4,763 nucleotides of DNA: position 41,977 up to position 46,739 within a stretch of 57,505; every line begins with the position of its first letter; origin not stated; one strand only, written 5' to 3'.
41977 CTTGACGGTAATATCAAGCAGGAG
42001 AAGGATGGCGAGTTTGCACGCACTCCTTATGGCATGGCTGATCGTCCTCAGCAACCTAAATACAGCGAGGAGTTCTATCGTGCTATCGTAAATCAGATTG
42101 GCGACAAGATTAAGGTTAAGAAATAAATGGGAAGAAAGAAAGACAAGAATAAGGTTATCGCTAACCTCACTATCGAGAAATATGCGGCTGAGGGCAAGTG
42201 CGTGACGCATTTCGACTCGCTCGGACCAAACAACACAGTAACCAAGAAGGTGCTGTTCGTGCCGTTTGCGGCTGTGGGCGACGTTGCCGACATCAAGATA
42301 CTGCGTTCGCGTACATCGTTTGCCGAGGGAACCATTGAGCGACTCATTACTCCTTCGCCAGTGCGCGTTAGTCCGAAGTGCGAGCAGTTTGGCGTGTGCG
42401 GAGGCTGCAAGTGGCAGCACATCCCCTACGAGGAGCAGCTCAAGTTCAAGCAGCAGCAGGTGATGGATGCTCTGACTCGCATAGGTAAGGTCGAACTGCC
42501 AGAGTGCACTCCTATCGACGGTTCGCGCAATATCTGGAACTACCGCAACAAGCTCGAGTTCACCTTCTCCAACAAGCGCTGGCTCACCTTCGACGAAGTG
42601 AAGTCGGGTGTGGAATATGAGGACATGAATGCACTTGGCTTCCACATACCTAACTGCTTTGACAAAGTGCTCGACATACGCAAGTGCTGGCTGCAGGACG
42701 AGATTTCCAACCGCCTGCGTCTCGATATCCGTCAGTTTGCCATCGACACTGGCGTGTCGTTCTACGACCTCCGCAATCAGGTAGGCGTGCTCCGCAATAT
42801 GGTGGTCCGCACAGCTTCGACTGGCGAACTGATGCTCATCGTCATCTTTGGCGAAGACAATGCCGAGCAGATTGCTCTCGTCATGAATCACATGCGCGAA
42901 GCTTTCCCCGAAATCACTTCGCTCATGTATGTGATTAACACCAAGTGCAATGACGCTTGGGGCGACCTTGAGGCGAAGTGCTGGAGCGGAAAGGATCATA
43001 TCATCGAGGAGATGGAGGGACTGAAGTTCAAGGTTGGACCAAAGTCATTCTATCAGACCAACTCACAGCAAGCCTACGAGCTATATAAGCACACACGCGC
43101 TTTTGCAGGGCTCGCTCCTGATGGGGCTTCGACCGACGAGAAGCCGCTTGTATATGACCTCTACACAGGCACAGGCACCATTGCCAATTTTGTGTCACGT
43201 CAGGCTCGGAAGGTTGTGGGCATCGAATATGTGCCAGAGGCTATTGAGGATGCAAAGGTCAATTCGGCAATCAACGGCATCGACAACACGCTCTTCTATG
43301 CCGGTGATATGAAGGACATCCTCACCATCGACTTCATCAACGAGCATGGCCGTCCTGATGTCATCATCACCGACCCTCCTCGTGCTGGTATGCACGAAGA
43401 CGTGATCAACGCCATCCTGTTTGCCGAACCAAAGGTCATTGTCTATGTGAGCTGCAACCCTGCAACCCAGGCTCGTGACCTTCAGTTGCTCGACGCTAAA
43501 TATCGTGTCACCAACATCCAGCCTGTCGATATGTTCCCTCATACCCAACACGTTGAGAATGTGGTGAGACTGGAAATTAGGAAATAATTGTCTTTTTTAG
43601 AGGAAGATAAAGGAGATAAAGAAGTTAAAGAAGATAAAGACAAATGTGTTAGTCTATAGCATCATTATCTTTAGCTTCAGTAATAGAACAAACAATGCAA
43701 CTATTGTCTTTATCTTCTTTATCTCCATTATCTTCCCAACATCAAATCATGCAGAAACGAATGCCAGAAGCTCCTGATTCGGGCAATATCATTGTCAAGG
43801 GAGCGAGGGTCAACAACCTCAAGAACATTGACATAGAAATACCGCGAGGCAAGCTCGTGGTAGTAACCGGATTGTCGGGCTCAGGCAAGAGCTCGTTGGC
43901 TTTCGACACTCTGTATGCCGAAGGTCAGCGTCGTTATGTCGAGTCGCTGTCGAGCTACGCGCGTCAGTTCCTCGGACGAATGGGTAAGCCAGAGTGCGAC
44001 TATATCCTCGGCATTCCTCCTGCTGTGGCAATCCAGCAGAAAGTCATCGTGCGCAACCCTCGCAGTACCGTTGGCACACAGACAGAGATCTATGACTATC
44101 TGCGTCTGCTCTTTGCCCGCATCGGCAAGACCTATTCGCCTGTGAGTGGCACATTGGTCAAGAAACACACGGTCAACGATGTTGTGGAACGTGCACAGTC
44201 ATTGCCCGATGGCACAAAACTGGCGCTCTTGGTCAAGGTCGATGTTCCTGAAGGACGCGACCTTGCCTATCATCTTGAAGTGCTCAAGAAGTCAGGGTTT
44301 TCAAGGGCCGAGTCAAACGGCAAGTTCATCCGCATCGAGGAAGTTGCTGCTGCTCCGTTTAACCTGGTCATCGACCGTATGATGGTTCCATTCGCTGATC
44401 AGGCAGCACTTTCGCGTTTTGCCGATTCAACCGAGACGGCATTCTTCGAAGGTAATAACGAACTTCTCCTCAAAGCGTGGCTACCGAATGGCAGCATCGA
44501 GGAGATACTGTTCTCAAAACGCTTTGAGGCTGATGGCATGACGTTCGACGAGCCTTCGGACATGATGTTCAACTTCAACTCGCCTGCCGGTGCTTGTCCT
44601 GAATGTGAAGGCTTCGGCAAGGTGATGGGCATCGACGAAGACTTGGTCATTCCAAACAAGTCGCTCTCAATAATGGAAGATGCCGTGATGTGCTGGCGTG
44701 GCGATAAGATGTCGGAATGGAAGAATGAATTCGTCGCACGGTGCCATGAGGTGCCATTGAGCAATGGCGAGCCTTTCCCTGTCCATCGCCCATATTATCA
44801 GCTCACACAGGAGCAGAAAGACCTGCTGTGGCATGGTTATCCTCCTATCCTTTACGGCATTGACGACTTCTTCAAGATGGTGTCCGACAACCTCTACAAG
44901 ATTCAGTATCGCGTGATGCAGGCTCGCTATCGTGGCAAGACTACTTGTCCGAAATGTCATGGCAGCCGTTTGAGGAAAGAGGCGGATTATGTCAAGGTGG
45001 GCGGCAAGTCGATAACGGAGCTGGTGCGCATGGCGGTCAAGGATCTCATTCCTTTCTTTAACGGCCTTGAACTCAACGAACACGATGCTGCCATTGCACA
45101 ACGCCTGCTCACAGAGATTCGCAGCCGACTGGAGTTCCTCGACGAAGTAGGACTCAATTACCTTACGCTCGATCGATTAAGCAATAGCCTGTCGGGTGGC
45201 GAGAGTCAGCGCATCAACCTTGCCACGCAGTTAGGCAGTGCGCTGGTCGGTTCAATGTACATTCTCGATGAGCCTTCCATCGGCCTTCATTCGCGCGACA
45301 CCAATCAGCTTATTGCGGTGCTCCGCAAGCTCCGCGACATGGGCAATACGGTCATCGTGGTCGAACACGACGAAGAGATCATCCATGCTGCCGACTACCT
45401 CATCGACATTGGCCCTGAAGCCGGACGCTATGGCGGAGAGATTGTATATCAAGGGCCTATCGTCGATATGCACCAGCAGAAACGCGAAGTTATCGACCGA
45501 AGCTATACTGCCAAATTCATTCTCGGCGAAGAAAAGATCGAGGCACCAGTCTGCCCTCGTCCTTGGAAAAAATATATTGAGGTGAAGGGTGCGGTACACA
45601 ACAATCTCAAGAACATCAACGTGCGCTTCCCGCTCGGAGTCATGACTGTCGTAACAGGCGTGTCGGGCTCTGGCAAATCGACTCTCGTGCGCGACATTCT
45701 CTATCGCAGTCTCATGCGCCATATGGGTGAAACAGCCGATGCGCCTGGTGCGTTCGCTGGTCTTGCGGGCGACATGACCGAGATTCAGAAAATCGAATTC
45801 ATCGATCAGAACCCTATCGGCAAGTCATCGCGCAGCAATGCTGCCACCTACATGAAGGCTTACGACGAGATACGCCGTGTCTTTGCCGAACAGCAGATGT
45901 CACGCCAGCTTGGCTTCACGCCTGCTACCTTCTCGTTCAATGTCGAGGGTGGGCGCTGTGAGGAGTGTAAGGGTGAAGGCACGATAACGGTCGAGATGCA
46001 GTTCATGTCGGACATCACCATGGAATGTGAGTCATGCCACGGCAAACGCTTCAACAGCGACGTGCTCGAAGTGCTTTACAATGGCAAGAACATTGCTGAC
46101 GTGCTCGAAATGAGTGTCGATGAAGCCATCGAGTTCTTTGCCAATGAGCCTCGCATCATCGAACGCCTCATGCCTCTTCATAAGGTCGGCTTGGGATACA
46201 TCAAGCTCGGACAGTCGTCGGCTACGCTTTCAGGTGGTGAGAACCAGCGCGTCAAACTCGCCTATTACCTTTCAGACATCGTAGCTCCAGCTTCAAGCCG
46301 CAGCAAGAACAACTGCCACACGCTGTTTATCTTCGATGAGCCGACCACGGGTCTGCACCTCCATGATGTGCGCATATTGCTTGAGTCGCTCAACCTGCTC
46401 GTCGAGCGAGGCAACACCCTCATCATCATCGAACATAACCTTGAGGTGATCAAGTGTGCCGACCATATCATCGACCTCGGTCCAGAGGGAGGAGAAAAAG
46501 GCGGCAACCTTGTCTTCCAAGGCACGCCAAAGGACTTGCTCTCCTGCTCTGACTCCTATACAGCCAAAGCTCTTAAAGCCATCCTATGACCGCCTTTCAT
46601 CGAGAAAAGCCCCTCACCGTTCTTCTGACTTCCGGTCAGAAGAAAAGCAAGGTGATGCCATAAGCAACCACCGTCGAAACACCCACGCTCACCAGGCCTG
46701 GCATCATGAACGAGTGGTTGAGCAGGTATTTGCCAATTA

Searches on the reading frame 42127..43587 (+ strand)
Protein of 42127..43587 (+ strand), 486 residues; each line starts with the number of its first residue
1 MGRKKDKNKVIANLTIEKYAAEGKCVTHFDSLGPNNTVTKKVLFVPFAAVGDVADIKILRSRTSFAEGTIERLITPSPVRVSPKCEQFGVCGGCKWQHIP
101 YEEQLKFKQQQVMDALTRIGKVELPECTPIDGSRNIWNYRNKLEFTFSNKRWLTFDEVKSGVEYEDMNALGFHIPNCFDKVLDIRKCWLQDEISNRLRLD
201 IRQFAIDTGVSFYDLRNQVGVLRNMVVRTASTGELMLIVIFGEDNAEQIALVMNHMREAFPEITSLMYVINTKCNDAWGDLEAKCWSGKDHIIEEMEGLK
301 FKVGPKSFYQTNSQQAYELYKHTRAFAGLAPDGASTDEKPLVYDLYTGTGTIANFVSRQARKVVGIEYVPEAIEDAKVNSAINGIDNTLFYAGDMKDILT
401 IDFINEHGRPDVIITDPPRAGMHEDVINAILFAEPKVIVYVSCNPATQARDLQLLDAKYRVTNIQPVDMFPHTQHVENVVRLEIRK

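Call 44: search_protein_families(library=pfam, proteins=[window:42127-43587:+])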
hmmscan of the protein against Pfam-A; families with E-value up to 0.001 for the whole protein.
window:42127-43587:+ (486 aa): 5 families
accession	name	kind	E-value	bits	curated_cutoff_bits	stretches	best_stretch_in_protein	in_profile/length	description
PF05958.17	tRNA_U5-meth_tr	-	1.6e-16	60.7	23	1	341-483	204-355/357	tRNA (Uracil-5-)-methyltransferase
PF13847.12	Methyltransf_31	-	4.2e-09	36.7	27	1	342-416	7-81/145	Methyltransferase domain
PF01938.26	TRAM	-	0.00019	21.6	21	1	15-70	11-60/61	TRAM domain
PF13649.12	Methyltransf_25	-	0.00021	22.4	27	1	342-398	1-58/97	Methyltransferase domain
PF01555.25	N6_N4_Mtase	-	0.00026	21.5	26.7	1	334-377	177-220/221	DNA methylase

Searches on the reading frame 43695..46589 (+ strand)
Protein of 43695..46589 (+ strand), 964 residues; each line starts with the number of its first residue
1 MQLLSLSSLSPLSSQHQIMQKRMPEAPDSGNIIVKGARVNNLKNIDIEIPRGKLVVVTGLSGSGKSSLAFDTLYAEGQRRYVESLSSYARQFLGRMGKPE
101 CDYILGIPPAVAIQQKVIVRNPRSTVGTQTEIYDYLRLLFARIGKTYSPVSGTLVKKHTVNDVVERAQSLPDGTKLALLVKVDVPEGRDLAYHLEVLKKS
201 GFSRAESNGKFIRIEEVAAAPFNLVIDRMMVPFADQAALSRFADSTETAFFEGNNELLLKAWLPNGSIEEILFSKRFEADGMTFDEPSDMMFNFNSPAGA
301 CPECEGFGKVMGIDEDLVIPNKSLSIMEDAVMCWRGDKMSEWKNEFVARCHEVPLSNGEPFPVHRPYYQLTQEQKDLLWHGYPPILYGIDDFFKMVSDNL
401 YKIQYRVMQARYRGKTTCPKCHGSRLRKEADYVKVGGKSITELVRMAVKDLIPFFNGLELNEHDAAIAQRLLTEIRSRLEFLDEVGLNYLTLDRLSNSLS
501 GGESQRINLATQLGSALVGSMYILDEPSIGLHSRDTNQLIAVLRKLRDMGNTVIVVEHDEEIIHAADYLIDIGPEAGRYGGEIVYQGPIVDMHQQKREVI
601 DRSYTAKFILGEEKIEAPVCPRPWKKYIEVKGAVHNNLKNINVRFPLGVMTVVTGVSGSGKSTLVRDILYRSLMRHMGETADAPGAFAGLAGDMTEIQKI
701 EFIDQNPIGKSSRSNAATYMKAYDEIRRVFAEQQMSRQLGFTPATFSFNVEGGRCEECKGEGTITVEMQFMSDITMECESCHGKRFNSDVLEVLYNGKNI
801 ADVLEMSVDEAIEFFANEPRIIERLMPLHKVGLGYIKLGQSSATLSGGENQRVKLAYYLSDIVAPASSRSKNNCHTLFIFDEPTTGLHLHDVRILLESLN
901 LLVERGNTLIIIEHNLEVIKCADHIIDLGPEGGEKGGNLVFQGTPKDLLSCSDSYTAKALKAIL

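Call 44: search_protein_families(library=pfam, proteins=[window:43695-46589:+])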
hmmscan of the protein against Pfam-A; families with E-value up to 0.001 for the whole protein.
window:43695-46589:+ (964 aa): 16 families
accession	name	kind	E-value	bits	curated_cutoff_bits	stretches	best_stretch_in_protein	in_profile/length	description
PF00005.33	ABC_tran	-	3.8e-20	73.3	25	0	414-527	23-135/137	ABC transporter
PF02463.25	SMC_N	-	6.7e-12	45.7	40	0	229-572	135-211/220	RecF/RecN/SMC N terminal domain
PF13191.12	AAA_16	-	2.4e-08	35.1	32.6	0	48-92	20-63/167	AAA ATPase domain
PF17755.6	UvrA_DNA-bind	-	5.6e-08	33.5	23.2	1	314-382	1-63/110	UvrA DNA-binding domain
PF13304.12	AAA_21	-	8.7e-08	33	27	0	869-918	259-302/304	AAA domain, putative AbiEii toxin, Type IV TA system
PF17760.6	UvrA_inter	-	8.9e-08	32.4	23.3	1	159-259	2-105/109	UvrA interaction domain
PF13555.12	AAA_29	-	1.8e-07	31.2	27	0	646-665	20-39/61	P-loop containing region of AAA domain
PF00684.25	DnaJ_CXXCXGXG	-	1.6e-06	28.7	32.7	0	754-784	17-50/65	DnaJ central domain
PF20703.3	nSTAND1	-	1.1e-05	25.7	27.1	0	51-69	32-50/379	Novel STAND NTPase 1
PF13481.12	AAA_25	-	4.4e-05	23.6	27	0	49-73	30-54/195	AAA domain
PF03193.22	RsgA_GTPase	-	5.4e-05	23.5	30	0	637-671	96-129/174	RsgA GTPase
PF13671.12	AAA_33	-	7.1e-05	23.6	27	0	650-669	1-20/143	AAA domain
PF13401.12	AAA_22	-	0.00012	22.9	27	0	650-670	7-27/130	AAA domain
PF06745.19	ATPase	-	0.00013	21.9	26.6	0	643-675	14-46/231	KaiC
PF01583.26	APS_kinase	-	0.00042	20.8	21.1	0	52-71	2-21/152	Adenylylsulphate kinase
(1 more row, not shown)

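Call 101: find_homologous_proteins(query=window:43749-46589:+, max_evalue=1e-200)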
Query window:43749-46589:+ (946 aa): 7993 proteins with E <= 1e-200 among 8000 candidates; the best 120 are listed.
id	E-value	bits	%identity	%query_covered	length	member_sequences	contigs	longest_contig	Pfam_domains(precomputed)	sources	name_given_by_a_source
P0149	0.0e+0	2029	93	100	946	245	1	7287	PF17760.7,PF17755.7,PF00005.34,PF13555.13,PF02463.26,PF00684.26,PF13304.13,PF13191.13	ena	-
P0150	0.0e+0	1972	90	100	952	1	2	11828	PF17760.7,PF17755.7,PF00005.34,PF13555.13,PF02463.26,PF00684.26,PF13304.13,PF13191.13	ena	-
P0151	0.0e+0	1933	87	100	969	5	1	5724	PF17760.7,PF17755.7,PF00005.34,PF13555.13,PF03193.23,PF20703.4,PF02463.26,PF00684.26,PF13481.13,PF13304.13,PF13191.13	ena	-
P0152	0.0e+0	1925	89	99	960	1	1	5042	PF17760.7,PF17755.7,PF00005.34,PF13555.13,PF20703.4,PF02463.26,PF00684.26,PF13304.13,PF13191.13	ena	-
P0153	0.0e+0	1922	85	100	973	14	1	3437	PF17760.7,PF17755.7,PF00005.34,PF13555.13,PF20703.4,PF02463.26,PF00684.26,PF13304.13,PF13191.13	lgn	-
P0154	0.0e+0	1853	84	100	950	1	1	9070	PF17760.7,PF17755.7,PF00005.34,PF13555.13,PF20703.4,PF02463.26,PF00684.26,PF13304.13,PF13191.13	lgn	-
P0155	0.0e+0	1851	84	100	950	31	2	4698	PF17760.7,PF17755.7,PF00005.34,PF13555.13,PF20703.4,PF02463.26,PF00684.26,PF13304.13,PF13191.13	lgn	-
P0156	0.0e+0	1848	83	100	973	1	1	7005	PF17760.7,PF17755.7,PF00005.34,PF13555.13,PF20703.4,PF02463.26,PF00684.26,PF13304.13,PF13191.13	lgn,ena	-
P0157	0.0e+0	1839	83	100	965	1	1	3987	PF17760.7,PF17755.7,PF00005.34,PF13555.13,PF20703.4,PF02463.26,PF00684.26,PF13304.13,PF13191.13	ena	-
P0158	0.0e+0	1820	81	100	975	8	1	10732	PF17760.7,PF17755.7,PF00005.34,PF13555.13,PF20703.4,PF02463.26,PF00684.26,PF13304.13,PF13191.13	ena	-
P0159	0.0e+0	1816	81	100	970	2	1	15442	PF17760.7,PF17755.7,PF00005.34,PF13555.13,PF20703.4,PF02463.26,PF00684.26,PF13304.13,PF13191.13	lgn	-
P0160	0.0e+0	1691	78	99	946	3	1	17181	PF17760.7,PF17755.7,PF00005.34,PF13555.13,PF20703.4,PF02463.26,PF00684.26,PF13304.13,PF13191.13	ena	-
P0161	0.0e+0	1673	76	99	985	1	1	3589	PF17760.7,PF17755.7,PF00005.34,PF13555.13,PF20703.4,PF02463.26,PF00684.26,PF13304.13,PF13191.13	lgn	-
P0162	0.0e+0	1671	76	99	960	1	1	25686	PF17760.7,PF17755.7,PF00005.34,PF13555.13,PF02463.26,PF13304.13,PF13191.13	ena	-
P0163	0.0e+0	1670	76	99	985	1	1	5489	PF17760.7,PF17755.7,PF00005.34,PF13555.13,PF20703.4,PF02463.26,PF00684.26,PF13304.13,PF13191.13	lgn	-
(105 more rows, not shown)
